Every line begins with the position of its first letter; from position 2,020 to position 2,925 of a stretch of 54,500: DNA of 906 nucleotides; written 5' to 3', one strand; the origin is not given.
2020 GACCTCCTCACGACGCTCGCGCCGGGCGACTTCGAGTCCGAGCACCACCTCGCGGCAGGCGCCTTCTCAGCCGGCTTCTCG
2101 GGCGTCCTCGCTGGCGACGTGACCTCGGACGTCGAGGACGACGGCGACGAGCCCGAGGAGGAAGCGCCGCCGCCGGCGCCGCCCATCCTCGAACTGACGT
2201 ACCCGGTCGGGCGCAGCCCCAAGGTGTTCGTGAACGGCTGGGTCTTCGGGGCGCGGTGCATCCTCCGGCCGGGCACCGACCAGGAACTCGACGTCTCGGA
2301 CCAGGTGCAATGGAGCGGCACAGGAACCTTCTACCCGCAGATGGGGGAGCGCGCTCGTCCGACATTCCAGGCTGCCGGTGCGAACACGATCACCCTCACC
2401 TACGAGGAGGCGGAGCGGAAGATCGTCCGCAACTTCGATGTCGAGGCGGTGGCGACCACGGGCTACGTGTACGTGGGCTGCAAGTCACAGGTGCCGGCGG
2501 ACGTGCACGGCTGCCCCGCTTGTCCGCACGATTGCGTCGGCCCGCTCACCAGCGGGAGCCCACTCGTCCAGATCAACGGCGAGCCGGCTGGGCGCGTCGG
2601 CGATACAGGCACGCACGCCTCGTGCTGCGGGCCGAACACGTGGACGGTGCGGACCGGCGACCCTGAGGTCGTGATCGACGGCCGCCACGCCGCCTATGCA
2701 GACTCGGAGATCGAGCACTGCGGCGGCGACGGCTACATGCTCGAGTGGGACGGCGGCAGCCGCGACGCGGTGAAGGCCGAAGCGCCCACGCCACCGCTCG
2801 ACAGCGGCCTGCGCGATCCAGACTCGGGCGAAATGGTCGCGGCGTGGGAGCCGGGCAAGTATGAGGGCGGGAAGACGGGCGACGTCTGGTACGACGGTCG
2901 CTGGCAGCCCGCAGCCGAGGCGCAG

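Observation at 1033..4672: Translationally coupled pair: zinc-ribbon polytopic membrane protein with an embedded PAAR-like module, plus a partner ending in the same zinc ribbon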

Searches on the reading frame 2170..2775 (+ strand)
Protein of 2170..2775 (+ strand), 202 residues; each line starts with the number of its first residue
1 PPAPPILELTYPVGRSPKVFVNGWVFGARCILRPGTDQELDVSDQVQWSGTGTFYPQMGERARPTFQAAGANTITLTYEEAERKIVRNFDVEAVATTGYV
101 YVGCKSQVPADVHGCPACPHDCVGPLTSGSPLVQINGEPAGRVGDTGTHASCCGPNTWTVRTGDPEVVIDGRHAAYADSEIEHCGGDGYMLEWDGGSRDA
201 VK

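Call 9: find_homologous_proteins(query=window:2170-2775:+)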
Query window:2170-2775:+ (202 aa): 55 proteins with E <= 0.001 among 229 candidates.
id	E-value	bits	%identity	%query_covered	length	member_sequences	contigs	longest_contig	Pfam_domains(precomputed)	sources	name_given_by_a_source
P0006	1.6e-71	258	61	92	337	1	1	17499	PF05488.19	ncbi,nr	ncbi:MAG: PAAR domain-containing protein [Bacillota bacterium]|nr:PAAR domain-containing protein [Ba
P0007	2.9e-69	251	59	92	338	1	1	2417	PF05488.19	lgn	-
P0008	7.5e-68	246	59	92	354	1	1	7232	PF05488.19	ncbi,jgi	jgi:uncharacterized Zn-binding protein involved in type VI secretion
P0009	1.7e-67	245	59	92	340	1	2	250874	PF05488.19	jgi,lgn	-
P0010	4.0e-67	244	56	92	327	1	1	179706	PF05488.19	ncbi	-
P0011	8.9e-67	243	58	92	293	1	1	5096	PF05488.19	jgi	jgi:uncharacterized Zn-binding protein involved in type VI secretion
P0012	2.8e-65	238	55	92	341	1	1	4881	PF05488.19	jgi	jgi:uncharacterized Zn-binding protein involved in type VI secretion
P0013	1.6e-64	236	55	94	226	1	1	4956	PF05488.19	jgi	-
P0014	2.1e-64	235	57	92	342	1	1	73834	PF05488.19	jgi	jgi:uncharacterized Zn-binding protein involved in type VI secretion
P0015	8.8e-64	233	56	93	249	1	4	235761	PF05488.19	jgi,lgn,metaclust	metaclust:\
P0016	1.3e-63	233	55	92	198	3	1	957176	PF05488.19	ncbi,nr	ncbi:MAG: PAAR domain-containing protein [Holophagaceae bacterium]|nr:PAAR domain-containing protein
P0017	4.3e-62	228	55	92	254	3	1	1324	PF05488.19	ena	-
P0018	1.1e-61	226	53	94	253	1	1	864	PF05488.19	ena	-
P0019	1.3e-61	226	55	92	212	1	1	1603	PF05488.19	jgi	jgi:uncharacterized Zn-binding protein involved in type VI secretion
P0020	3.1e-61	225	56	92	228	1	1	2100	PF05488.19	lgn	-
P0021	5.7e-61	224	53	94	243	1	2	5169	PF05488.19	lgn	-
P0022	1.4e-60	223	52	94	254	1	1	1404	PF05488.19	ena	-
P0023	1.7e-60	222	55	90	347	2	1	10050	PF05488.19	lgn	-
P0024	2.0e-60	222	54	92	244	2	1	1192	PF05488.19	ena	-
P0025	7.2e-60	220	55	90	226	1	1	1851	PF05488.19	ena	-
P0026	1.2e-59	220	55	91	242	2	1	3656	PF05488.19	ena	-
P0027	1.2e-59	220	53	94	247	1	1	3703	PF05488.19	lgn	-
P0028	2.2e-59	219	53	94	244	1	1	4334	PF05488.19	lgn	-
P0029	2.9e-58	215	52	93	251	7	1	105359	PF05488.19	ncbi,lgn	-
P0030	4.4e-58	215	53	94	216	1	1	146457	PF05488.19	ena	-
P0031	5.0e-58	214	52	94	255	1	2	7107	PF05488.19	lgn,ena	-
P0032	8.8e-58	214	51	94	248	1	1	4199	PF05488.19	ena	-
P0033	1.6e-57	213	54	91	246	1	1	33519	PF05488.19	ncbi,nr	ncbi:MAG: PAAR domain-containing protein [Dehalococcoidales bacterium]|nr:PAAR domain-containing pro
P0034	1.8e-57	213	50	92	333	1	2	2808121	PF05488.19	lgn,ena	-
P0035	2.5e-57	212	49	92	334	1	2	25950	PF05488.19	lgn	-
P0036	2.6e-57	212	50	93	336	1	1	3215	PF05488.19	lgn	-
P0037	2.0e-56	209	53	94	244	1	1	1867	PF05488.19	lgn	-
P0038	9.9e-55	204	52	92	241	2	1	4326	PF05488.19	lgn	-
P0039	1.5e-54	203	52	91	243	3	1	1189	PF05488.19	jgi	-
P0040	6.8e-54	201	51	91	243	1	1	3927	PF05488.19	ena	-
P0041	2.5e-53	199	48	94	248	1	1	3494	PF05488.19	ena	-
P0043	6.9e-52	194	47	92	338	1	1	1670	PF05488.19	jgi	jgi:uncharacterized Zn-binding protein involved in type VI secretion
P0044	9.3e-52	194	49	91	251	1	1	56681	PF05488.19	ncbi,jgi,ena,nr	ncbi:MAG: PAAR domain-containing protein [Coriobacteriia bacterium]|nr:PAAR domain-containing protei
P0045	1.7e-51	193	49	91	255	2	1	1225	PF05488.19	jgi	-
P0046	2.6e-51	192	51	88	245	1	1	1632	PF05488.19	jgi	jgi:uncharacterized Zn-binding protein involved in type VI secretion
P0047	7.5e-51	191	48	91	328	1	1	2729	PF05488.19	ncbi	-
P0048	7.7e-51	191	48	92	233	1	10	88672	PF05488.19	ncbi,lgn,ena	-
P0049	2.4e-50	189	49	89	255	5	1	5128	PF05488.19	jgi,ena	-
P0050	6.4e-50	188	46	93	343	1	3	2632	PF05488.19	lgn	-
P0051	1.3e-48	184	48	91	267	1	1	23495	PF05488.19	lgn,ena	-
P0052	1.3e-47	180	48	93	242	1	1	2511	PF05488.19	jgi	jgi:uncharacterized Zn-binding protein involved in type VI secretion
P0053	1.7e-47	180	44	92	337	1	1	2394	PF05488.19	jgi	jgi:uncharacterized Zn-binding protein involved in type VI secretion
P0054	2.0e-47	180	47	93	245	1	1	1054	PF05488.19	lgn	-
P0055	1.4e-46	177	45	93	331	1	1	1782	PF05488.19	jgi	jgi:uncharacterized Zn-binding protein involved in type VI secretion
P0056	2.2e-41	160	49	72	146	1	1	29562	PF05488.19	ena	-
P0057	1.3e-25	108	56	45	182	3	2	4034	PF05488.19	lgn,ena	-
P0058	1.4e-23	102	60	43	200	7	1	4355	PF05488.19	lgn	-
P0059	7.5e-22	96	51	50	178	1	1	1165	PF05488.19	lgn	-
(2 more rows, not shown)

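Call 19: find_encoding_contigs(protein=P0006, flank=10000, max_places=2)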
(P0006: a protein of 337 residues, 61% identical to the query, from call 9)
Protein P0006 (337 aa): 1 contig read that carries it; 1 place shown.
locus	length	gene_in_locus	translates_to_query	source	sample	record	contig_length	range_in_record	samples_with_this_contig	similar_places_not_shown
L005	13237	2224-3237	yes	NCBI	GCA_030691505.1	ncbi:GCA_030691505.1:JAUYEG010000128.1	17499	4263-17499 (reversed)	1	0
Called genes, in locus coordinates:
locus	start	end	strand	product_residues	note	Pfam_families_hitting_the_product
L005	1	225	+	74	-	?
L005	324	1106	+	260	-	-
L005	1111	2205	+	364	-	-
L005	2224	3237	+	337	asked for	PF05488:PAAR_motif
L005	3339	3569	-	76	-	PF05534:HicB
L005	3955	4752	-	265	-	PF17746:SfsA_N (weak), PF03749:SfsA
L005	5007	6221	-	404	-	PF01820:Dala_Dala_lig_N, PF02786:CPSase_L_D2 (weak), PF02222:ATP-grasp, PF07478:Dala_Dala_lig_C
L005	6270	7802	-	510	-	PF00919:UPF0004, PF04055:Radical_SAM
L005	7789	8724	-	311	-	PF04452:Methyltrans_RNA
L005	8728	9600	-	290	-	PF06325:PrmA, PF01135:PCMT (weak), PF13847:Methyltransf_31 (weak), PF08241:Methyltransf_11 (faint), PF13649:Methyltransf_25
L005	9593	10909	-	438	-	PF00226:DnaJ, PF01556:DnaJ_C, PF00684:DnaJ_CXXCXGXG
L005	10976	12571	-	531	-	PF00118:Cpn60_TCP1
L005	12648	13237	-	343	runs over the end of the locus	PF01628:HrcA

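Call 20: find_encoding_contigs(protein=P0010, flank=10000, max_places=2)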
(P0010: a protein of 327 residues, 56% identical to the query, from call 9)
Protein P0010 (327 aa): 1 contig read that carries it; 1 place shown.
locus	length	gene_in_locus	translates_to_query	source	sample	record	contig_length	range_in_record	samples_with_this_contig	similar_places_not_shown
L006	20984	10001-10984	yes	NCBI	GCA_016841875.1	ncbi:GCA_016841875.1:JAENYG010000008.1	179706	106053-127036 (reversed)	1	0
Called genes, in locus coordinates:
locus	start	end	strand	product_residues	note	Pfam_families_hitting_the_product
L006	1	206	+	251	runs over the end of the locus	PF00106:adh_short, PF08659:KR, PF13561:adh_short_C2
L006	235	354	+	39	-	-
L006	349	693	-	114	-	PF22268:DUF6954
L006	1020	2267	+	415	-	PF12832:MFS_1_like (weak), PF00083:Sugar_tr (faint), PF07690:MFS_1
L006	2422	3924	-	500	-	PF00270:DEAD, PF04851:ResIII, PF00271:Helicase_C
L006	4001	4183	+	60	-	-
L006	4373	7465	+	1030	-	PF16927:HisKA_7TM, PF01590:GAF, PF13185:GAF_2 (weak), PF00990:GGDEF, PF00563:EAL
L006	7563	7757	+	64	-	PF00395:SLH (weak)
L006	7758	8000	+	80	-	PF00395:SLH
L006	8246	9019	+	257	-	PF00395:SLH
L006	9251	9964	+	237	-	-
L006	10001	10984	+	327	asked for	PF05488:PAAR_motif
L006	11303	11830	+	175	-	PF03551:PadR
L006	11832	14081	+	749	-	PF12805:FUSC-like, PF04632:FUSC, PF11744:ALMT (weak), PF13515:FUSC_2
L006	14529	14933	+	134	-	PF20328:DUF6623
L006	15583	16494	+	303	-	-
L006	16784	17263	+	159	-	PF20140:DUF6530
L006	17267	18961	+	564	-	PF09860:DUF2087, PF00890:FAD_binding_2, PF01266:DAO, PF01946:Thi4 (weak), PF03486:HI0933_like (weak), PF07992:Pyr_redox_2 (weak), PF12831:FAD_oxidored, PF13450:NAD_binding_8 (weak)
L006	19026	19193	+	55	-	-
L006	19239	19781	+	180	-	PF00753:Lactamase_B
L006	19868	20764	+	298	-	PF00924:MS_channel_2nd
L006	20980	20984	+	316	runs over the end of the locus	PF02645:DegV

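Call 21: find_encoding_contigs(protein=P0016, flank=10000, max_places=2)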
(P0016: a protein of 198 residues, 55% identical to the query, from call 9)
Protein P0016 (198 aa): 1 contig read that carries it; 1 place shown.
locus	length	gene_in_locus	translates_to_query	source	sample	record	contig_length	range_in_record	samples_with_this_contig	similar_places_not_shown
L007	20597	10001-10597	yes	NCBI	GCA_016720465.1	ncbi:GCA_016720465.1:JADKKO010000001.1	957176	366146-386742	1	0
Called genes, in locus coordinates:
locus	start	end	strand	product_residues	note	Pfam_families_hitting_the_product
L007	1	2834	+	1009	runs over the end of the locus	PF00512:HisKA, PF02518:HATPase_c, PF00072:Response_reg, PF01627:Hpt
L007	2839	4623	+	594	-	PF00072:Response_reg, PF00990:GGDEF, PF00072:Response_reg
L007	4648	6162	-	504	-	PF02541:Ppx-GppA, PF21447:Ppx-GppA_III, PF01966:HD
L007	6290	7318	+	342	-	PF01116:F_bP_aldolase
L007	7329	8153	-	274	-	PF00691:OmpA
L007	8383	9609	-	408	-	PF08668:HDOD (weak), PF13487:HD_5, PF01966:HD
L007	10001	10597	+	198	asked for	PF05488:PAAR_motif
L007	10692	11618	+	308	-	PF01791:DeoC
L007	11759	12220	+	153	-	PF08982:AtaL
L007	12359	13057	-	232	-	PF01027:Bax1-I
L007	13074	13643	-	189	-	-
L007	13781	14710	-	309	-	PF01416:PseudoU_synth_1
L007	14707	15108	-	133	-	PF00072:Response_reg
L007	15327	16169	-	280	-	PF02811:PHP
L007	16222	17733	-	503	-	PF13506:Glyco_transf_21, PF13641:Glyco_tranf_2_3, PF00535:Glycos_transf_2, PF13632:Glyco_trans_2_3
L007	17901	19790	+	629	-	PF00069:Pkinase, PF01636:APH (faint), PF07714:PK_Tyr_Ser-Thr, PF03109:ABC1 (weak), PF08308:PEGA (faint)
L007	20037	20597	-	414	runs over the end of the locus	PF00180:Iso_dh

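Call 23: search_solved_structures(query=A1, max_evalue=1, show_alignments=2)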
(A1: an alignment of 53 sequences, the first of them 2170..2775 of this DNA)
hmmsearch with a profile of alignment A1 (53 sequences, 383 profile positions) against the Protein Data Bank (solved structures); distinct sequences matched with E-value up to 1: 7.
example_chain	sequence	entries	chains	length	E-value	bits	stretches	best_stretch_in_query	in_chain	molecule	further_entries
9rce_c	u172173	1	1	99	5.4e-12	48.9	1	162-248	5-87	SalCis10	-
4jiw_D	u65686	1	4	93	2e-08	37.2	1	187-249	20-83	Putative uncharacterized protein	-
8gra_J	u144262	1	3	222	2.9e-08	36.6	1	181-267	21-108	Type VI secretion system spike protein Paar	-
7pq5_L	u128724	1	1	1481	1.5e-07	34.2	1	185-249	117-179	Tre23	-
4jiv_D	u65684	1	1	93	3.3e-07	33.1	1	187-249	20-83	Putative uncharacterized protein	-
6ox6_A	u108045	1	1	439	1.2e-06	31.2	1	181-247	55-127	Tas1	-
7q97_A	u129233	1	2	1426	0.069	15.6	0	186-210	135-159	Rhs family protein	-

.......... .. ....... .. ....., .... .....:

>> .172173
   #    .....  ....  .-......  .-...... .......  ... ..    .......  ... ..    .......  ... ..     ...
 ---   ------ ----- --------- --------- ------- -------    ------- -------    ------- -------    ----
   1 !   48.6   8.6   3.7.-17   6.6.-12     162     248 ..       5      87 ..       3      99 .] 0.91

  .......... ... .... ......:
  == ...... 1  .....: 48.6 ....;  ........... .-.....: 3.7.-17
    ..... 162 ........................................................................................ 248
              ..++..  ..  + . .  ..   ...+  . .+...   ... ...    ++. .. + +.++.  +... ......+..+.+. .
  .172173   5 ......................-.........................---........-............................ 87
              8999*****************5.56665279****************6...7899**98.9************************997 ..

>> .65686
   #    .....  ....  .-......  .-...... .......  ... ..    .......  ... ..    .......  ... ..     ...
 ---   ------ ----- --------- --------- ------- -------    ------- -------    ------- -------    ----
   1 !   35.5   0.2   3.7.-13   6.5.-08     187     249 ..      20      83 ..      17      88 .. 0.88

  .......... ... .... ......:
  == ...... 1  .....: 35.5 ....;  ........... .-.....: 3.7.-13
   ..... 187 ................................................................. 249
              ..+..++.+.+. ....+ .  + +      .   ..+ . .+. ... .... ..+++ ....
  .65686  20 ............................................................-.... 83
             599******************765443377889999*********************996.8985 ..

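Call 31: predict_structure(alignment_id=A1)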
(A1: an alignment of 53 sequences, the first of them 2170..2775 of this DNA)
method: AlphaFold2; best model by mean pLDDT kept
length: 202 residues; sequences in the alignment: 53
mean_pLDDT: 95.3   pTM: 0.86
mean pLDDT of the five models: 95.3, 93.8, 92.7, 92.7, 92.1
residues with pLDDT >= 90: 180; 70-90: 19; 50-70: 3; < 50: 0
segments of 3 or more residues with pLDDT < 50: none
pLDDT, mean of each block of 10 residues (from residue 1): 92 93 97 96 98 98 97 98 95 98 97 94 97 97 97 93 97 96 96 86 61
secondary structure, 60 per line:
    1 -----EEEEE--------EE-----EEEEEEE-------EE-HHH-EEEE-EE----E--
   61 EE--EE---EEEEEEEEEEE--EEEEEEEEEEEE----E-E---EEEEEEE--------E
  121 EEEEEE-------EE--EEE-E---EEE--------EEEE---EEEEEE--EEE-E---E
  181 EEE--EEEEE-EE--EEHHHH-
elements in order: E6-10 E26-32 E47-50 E70-80 E83-94 E105-111 E120-126 E138-140 E146-148 E157-160 E164-169 E172-174 E180-183 E186-190 H198-201

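Call 34: fold_search(model_id=the predicted structure, library=pdb)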
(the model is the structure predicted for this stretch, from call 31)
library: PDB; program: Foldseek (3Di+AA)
matches with E <= 10: 882; with E <= 0.001: 0
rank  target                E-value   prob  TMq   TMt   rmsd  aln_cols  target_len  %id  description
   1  8s80_B                1.0e-02  0.96  0.33  0.32  12.5       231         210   13  Domains 4 and 5 of Sap S-layer protein from Bacillus anthracis (released 2024-11-20)
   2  4jiw_D                1.5e-02  1.00  0.34  0.70   2.8        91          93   28  c1882 PAAR-repeat protein from Escherichia coli in complex with a VgrG-like beta-helix that is based on a fragment of  (released 2013-08-14)
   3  7kv7_BBB              2.6e-02  0.75  0.27  0.22  13.2       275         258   13  Surface glycan-binding protein B from Bacteroides fluxus in complex with laminaritriose (released 2021-02-17)
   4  2d9q_B                3.4e-02  0.51  0.25  0.18  13.8       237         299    8  Crystal Structure of the Human GCSF-Receptor Signaling Complex (released 2006-02-07)
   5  7kv6_AAA              3.9e-02  0.44  0.23  0.19  13.0       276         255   12  Surface glycan-binding protein B from Bacteroides fluxus in complex with mixed-linkage glucotriose (released 2021-02-17)
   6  8s80_F                4.8e-02  0.57  0.28  0.26  15.9       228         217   11  Domains 4 and 5 of Sap S-layer protein from Bacillus anthracis (released 2024-11-20)
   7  8s80_A                6.8e-02  0.47  0.28  0.27  15.6       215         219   14  Domains 4 and 5 of Sap S-layer protein from Bacillus anthracis (released 2024-11-20)
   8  3kya                  6.8e-02  0.33  0.23  0.12  20.0       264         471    9  Crystal structure of Putative phosphatase (NP_812416.1) from BACTEROIDES THETAIOTAOMICRON VPI-5482 at 1.77 A resolution (released 2009-12-22)
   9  4pbv_C                9.6e-02  0.51  0.29  0.30  12.9       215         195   12  Crystal structure of chicken receptor protein tyrosine phosphatase sigma in complex with TrkC (released 2014-11-12)
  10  8tri_B                1.0e-01  0.51  0.30  0.15  19.5       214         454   11  Crystal Structure of Mouse Cadherin-23 EC25-MAD28 F2894A (released 2024-08-28)
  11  3pxh                  1.0e-01  0.30  0.25  0.25  11.9       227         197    9  Tandem Ig domains of tyrosine phosphatase LAR (released 2011-03-23)
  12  4pbv_D                1.1e-01  0.47  0.29  0.30  13.1       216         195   12  Crystal structure of chicken receptor protein tyrosine phosphatase sigma in complex with TrkC (released 2014-11-12)
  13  7suu_B                1.1e-01  0.35  0.27  0.24  19.7       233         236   10  Crystal Structure of Mouse Cadherin-23 EC25-26 (released 2022-11-30)
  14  4fom_A                1.1e-01  0.11  0.17  0.13  17.6       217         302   12  Crystal structure of human nectin-3 full ectodomain (D1-D3) (released 2012-08-22)
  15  4r5o_B                1.3e-01  0.35  0.26  0.14  14.8       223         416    8  Crystal structure of a Quinonprotein alcohol dehydrogenase-like protein (BT1487) from Bacteroides thetaiotaomicron VPI (released 2014-09-10)
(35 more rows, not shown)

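Call 100: fold_search(model_id=the predicted structure, library=viral)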
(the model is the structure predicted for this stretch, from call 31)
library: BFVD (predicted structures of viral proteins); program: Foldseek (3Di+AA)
matches with E <= 10: 608; with E <= 0.001: 1
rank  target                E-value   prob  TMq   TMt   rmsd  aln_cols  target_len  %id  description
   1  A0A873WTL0            7.9e-04  1.00  0.38  0.78   3.9       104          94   28  (no name in the UniProt tables at hand)
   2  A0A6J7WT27            4.7e-03  1.00  0.35  0.57   4.2       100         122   21  COG4104 Uncharacterized conserved protein [uncultured Caudovirales phage]
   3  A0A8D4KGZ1            8.6e-03  1.00  0.31  0.62   6.2       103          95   19  (no name in the UniProt tables at hand)
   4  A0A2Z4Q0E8            2.2e-02  1.00  0.29  0.13   7.6       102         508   20  (no name in the UniProt tables at hand)
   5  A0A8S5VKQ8            2.2e-02  0.63  0.27  0.22  19.9       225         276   16  (no name in the UniProt tables at hand)
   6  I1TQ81                2.7e-02  0.90  0.32  0.10  16.5       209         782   12  (no name in the UniProt tables at hand)
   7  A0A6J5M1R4            3.8e-02  0.77  0.31  0.07  18.0       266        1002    8  Uncharacterized protein [uncultured Caudovirales phage]
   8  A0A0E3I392            4.2e-02  1.00  0.31  0.24   4.5        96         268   14  PKD domain-containing protein [Synechococcus phage ACG-2014f]
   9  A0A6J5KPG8            4.9e-02  1.00  0.28  0.45   6.7        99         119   26  COG4104 Uncharacterized conserved protein [uncultured Caudovirales phage]
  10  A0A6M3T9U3            5.7e-02  1.00  0.31  0.34   4.5       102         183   22  Uncharacterized protein [Sphingomonas phage Eidolon]
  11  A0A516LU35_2          6.0e-02  0.47  0.25  0.07  16.6       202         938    9  (no name in the UniProt tables at hand)
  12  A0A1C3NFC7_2          6.6e-02  0.41  0.25  0.07  16.5       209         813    9  (no name in the UniProt tables at hand)
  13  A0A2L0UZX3            6.9e-02  0.80  0.27  0.06   8.8       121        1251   12  Extracellular serine proteinase [Agrobacterium phage Atu_ph07]
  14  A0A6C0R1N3            7.6e-02  0.80  0.31  0.08  17.0       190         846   13  PKD/Chitinase domain-containing protein [Alteromonas phage vB_AmeM_PT11-V22]
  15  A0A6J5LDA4            8.0e-02  0.72  0.27  0.11  11.2       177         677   12  SprB repeat [uncultured Caudovirales phage]
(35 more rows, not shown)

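Call 101: search_dna_similar(query=window:2170-2775:+, collection=plasmids, mode=protein, max_rows=15, max_evalue=0.001)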
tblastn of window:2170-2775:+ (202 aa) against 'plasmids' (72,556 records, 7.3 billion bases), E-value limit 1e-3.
No match.

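Call 102: search_dna_similar(query=window:2170-2775:+, collection=phages, mode=protein, max_rows=15, max_evalue=0.001)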
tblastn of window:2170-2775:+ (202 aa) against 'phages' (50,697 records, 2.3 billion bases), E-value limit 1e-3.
No match.
